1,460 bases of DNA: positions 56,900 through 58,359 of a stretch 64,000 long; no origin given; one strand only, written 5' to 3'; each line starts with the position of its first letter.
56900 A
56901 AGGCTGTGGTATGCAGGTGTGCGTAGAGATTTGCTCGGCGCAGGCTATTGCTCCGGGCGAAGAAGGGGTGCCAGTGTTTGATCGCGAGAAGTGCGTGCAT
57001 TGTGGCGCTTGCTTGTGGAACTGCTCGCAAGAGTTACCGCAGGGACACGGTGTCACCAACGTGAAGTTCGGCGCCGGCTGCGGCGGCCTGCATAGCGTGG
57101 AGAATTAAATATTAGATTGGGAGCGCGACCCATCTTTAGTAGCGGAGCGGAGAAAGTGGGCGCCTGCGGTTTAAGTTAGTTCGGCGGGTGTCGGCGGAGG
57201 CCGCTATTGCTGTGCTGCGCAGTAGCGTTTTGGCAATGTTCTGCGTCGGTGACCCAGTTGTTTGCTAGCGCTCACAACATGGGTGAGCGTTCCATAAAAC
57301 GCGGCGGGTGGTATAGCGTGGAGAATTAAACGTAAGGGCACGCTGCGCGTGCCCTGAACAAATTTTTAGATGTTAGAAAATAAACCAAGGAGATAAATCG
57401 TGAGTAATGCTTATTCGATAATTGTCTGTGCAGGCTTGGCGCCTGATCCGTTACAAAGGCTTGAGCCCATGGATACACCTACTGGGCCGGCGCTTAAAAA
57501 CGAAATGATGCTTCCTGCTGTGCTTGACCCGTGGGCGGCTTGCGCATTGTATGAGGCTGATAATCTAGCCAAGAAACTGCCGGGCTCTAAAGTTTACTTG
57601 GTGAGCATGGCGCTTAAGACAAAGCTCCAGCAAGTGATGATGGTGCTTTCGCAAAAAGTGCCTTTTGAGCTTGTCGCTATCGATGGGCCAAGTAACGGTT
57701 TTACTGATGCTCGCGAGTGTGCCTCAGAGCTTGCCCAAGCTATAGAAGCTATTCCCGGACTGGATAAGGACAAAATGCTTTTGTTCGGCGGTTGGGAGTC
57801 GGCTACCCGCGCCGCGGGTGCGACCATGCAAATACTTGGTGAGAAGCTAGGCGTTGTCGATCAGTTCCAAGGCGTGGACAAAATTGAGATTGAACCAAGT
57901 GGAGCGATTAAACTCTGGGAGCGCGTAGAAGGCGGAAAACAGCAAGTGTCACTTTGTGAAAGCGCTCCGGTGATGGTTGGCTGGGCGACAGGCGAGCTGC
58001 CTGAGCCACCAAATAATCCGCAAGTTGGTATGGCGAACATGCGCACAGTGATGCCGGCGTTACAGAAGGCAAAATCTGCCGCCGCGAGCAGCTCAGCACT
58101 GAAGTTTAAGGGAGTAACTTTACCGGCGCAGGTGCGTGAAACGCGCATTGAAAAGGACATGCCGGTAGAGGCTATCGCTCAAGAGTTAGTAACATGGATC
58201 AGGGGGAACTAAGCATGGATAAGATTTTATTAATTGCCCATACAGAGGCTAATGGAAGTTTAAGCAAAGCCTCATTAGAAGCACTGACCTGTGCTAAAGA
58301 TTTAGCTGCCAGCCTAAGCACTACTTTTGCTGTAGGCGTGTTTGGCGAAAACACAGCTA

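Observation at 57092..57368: Repeat copy D inserted exactly between the ETF-QO stop codon and its intrinsic terminator, with a perfect 18-bp flanking duplication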

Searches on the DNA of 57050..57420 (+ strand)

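Call 32: search_rna_families(source=window, start=57050, end=57420, threshold=evalue, max_evalue=10)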
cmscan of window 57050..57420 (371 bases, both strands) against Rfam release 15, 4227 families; matches with E-value up to 10: 0.
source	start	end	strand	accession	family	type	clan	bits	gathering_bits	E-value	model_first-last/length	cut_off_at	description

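Call 67: search_dna_similar(query=window:57080-57370:+, collection=plasmids, mode=distant, max_evalue=0.01, max_rows=10)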
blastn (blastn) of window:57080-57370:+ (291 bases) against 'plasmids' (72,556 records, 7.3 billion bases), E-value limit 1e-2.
No match.

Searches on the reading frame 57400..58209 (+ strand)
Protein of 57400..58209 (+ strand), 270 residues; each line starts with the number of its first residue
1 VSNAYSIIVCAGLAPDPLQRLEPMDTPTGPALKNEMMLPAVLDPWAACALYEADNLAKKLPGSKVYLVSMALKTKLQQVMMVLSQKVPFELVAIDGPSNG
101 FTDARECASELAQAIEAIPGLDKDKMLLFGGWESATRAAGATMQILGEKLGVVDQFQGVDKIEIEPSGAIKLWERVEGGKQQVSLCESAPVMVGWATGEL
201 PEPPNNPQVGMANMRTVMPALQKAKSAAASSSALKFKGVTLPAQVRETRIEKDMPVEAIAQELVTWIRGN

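Call 13: search_protein_families(library=pfam, proteins=[window:57400-58209:+])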
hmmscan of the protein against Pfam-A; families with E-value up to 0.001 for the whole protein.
window:57400-58209:+ (270 aa): 1 family
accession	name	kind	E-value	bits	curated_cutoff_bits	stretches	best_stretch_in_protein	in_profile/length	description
PF01012.27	ETF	-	6.6e-05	23.2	26.7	1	39-204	10-163/181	Electron transfer flavoprotein domain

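Call 77: find_homologous_proteins(query=window:57400-58209:+, max_evalue=1e-60)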
Query window:57400-58209:+ (270 aa): 7884 proteins with E <= 1e-60 among 8000 candidates; the best 120 are listed.
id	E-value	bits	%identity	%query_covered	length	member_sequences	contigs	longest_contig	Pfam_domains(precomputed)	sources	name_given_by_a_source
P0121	2.7e-172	589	100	100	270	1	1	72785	-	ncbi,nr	ncbi:MAG: electron transfer flavoprotein subunit beta [Deltaproteobacteria bacterium]|nr:electron tr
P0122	1.2e-146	505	84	100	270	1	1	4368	PF01012.28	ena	-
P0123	3.8e-139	481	80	99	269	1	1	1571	PF01012.28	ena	-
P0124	4.9e-134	464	77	100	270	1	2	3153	-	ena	-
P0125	1.1e-120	420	69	99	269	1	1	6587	PF01012.28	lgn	-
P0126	2.6e-118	412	70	100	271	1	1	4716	PF01012.28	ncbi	-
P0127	8.4e-116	404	67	99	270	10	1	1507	PF01012.28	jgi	jgi:electron transfer flavoprotein beta subunit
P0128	1.0e-115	404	67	99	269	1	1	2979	PF01012.28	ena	-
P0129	1.4e-115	403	67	99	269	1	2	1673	PF01012.28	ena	-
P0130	1.5e-115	403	67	100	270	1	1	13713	PF01012.28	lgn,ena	-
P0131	1.6e-115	403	66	99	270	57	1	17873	PF01012.28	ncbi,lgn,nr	ncbi:MAG TPA: electron transfer flavoprotein subunit beta [Opitutaceae bacterium]|nr:electron transf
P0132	1.7e-115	403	66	99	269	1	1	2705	PF01012.28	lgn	-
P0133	1.8e-115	403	66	99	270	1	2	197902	PF01012.28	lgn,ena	-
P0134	1.8e-115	403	68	99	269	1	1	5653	PF01012.28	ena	-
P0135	2.7e-115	403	67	99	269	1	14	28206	-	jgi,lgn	-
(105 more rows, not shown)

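Call 78: find_encoding_contigs(protein=P0123, flank=5000, max_places=3)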
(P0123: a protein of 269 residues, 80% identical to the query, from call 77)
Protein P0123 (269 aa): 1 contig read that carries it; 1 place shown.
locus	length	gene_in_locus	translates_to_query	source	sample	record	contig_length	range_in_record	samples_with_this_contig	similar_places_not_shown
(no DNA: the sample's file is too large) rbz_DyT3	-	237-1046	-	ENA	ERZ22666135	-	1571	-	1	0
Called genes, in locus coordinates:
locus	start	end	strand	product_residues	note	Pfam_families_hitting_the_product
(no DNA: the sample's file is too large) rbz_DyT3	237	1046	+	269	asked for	PF01012:ETF (weak)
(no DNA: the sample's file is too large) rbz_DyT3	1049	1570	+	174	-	?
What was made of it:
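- Tried and rejected: That could be a second occupied site, but its DNA could not be delivered (call 78).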

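Call 79: find_encoding_contigs(protein=P0124, flank=5000, max_places=3)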
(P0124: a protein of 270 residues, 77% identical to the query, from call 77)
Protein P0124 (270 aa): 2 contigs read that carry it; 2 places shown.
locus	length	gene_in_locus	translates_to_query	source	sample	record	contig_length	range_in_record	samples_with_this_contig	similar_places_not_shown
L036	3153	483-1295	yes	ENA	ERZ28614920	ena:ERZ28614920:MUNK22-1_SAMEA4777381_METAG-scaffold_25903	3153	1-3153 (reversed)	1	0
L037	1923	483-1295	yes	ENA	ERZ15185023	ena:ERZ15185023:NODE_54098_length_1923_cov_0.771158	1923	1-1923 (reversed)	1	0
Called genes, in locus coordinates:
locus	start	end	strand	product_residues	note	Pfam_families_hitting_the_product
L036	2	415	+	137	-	?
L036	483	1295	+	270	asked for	-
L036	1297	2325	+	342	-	PF01012:ETF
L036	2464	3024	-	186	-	PF02659:Mntp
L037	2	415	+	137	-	?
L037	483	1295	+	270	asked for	-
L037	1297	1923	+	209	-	?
